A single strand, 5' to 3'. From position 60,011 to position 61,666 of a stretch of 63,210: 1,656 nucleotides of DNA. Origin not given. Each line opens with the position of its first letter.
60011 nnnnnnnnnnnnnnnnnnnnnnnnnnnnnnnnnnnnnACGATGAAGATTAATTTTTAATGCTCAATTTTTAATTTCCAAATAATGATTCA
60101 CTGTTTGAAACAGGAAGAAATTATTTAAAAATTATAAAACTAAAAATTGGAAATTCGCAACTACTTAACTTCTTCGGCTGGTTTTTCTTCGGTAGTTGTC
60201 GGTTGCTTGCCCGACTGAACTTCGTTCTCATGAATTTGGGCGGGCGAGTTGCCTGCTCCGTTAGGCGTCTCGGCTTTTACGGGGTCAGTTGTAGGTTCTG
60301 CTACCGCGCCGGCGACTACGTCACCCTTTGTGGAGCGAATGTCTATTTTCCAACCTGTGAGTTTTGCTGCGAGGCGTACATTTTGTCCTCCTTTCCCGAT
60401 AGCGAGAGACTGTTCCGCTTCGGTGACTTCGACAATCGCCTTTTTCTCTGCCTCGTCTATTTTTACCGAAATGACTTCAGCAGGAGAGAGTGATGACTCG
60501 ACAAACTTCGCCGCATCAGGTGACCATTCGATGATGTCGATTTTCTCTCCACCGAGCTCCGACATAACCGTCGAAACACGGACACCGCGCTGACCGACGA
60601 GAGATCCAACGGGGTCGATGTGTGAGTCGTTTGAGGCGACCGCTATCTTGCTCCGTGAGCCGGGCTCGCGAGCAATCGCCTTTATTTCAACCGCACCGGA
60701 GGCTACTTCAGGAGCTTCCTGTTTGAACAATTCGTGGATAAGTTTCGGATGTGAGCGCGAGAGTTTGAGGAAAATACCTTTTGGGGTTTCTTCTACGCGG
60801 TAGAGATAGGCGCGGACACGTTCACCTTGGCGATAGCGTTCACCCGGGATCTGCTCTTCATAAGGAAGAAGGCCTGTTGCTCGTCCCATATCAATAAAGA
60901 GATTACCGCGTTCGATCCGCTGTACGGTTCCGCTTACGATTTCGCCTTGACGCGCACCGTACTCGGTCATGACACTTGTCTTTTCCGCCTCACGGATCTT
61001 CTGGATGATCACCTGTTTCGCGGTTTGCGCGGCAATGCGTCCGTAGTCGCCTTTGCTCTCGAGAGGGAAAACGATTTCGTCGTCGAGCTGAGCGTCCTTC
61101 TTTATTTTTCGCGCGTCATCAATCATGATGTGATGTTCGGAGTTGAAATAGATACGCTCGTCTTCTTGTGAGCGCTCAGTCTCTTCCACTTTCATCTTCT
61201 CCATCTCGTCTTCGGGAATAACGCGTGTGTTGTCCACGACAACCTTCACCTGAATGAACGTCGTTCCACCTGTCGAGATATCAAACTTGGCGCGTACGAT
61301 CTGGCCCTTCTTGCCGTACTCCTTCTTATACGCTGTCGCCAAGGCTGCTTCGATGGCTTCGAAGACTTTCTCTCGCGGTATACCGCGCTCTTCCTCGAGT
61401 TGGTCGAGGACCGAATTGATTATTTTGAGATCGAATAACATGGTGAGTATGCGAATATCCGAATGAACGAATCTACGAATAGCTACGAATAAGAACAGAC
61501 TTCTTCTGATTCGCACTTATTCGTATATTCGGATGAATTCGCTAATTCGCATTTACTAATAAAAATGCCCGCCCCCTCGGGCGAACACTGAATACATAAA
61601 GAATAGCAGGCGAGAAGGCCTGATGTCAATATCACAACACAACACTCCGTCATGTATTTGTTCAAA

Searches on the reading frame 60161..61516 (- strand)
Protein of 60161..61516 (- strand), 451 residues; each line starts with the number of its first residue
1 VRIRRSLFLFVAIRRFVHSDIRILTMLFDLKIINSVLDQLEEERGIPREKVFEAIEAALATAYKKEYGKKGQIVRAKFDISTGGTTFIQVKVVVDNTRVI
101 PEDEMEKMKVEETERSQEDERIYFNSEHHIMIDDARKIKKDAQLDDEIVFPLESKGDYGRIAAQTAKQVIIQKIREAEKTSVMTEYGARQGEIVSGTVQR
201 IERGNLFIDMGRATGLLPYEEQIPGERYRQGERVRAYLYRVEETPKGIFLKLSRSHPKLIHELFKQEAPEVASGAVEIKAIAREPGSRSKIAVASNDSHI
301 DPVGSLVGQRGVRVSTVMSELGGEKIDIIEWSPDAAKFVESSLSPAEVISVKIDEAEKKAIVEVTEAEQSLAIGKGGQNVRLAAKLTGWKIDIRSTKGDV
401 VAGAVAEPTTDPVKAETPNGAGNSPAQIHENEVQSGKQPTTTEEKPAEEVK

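Call 30: search_protein_families(library=pfam, proteins=[window:60161-61516:-], max_evalue=0.001)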
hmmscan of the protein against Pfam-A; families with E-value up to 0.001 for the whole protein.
window:60161-61516:- (451 aa): 5 families
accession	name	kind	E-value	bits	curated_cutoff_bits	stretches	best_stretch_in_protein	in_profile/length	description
PF08529.16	NusA_N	-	6.8e-30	104.2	23.8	1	35-179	4-118/119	NusA N-terminal domain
PF13184.12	KH_5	-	1.1e-28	99.6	27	1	285-353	1-69/69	NusA-like KH domain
PF00575.29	S1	-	2.4e-10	41.1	22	1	190-251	4-72/74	S1 RNA binding domain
PF07650.23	KH_2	-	4.7e-05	23.6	22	1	337-388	4-55/78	KH domain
PF23095.1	KH_NusA_C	-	0.0001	22.7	34.2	1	360-393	1-34/59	Transcription termination/antitermination protein NusA, KH domain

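Call 50: find_homologous_proteins(query=window:60161-61516:-, max_evalue=1e-30)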
Query window:60161-61516:- (451 aa): 8000 proteins with E <= 1e-30 among 8000 candidates; the best 120 are listed.
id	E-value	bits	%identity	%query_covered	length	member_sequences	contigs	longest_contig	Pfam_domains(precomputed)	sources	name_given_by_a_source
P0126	2.0e-268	908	100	94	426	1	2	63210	PF13184.13,PF26594.2,PF00575.30,PF08529.17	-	-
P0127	4.9e-226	769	86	94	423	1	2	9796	PF13184.13,PF26594.2,PF00575.30,PF08529.17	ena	-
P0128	2.7e-222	756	89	87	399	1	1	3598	PF13184.13,PF26594.2,PF00575.30,PF08529.17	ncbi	-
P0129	1.0e-220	751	85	94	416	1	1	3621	PF13184.13,PF26594.2,PF00575.30,PF08529.17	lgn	-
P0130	4.4e-220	749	85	93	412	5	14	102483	PF13184.13,PF26594.2,PF00575.30,PF08529.17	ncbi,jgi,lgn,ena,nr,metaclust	ncbi:MAG TPA: transcription termination/antitermination protein NusA [Candidatus Taylorbacteria bact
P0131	4.4e-220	749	92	85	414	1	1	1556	PF13184.13,PF26594.2,PF00575.30,PF08529.17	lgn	-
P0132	5.4e-220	749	90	88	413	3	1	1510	PF13184.13,PF26594.2,PF00575.30,PF08529.17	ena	-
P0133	5.2e-219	745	91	85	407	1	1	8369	PF13184.13,PF26594.2,PF00575.30,PF08529.17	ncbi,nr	ncbi:MAG: transcription termination factor NusA [bacterium]|nr:transcription termination factor NusA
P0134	1.4e-218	744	85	93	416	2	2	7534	PF13184.13,PF26594.2,PF00575.30,PF08529.17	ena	-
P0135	2.6e-218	743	91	85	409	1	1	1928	PF13184.13,PF26594.2,PF00575.30,PF08529.17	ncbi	-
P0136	3.5e-218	743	91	85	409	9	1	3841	PF13184.13,PF26594.2,PF00575.30,PF08529.17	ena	-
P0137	8.8e-218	741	89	86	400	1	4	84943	PF13184.13,PF26594.2,PF00575.30,PF08529.17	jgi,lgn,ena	-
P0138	9.2e-218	741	87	88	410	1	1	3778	PF13184.13,PF26594.2,PF00575.30,PF08529.17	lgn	-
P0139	1.4e-217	741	89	86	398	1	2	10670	PF13184.13,PF26594.2,PF00575.30,PF08529.17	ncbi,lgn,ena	-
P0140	2.4e-217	740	88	87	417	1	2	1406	PF13184.13,PF26594.2,PF00575.30,PF08529.17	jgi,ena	-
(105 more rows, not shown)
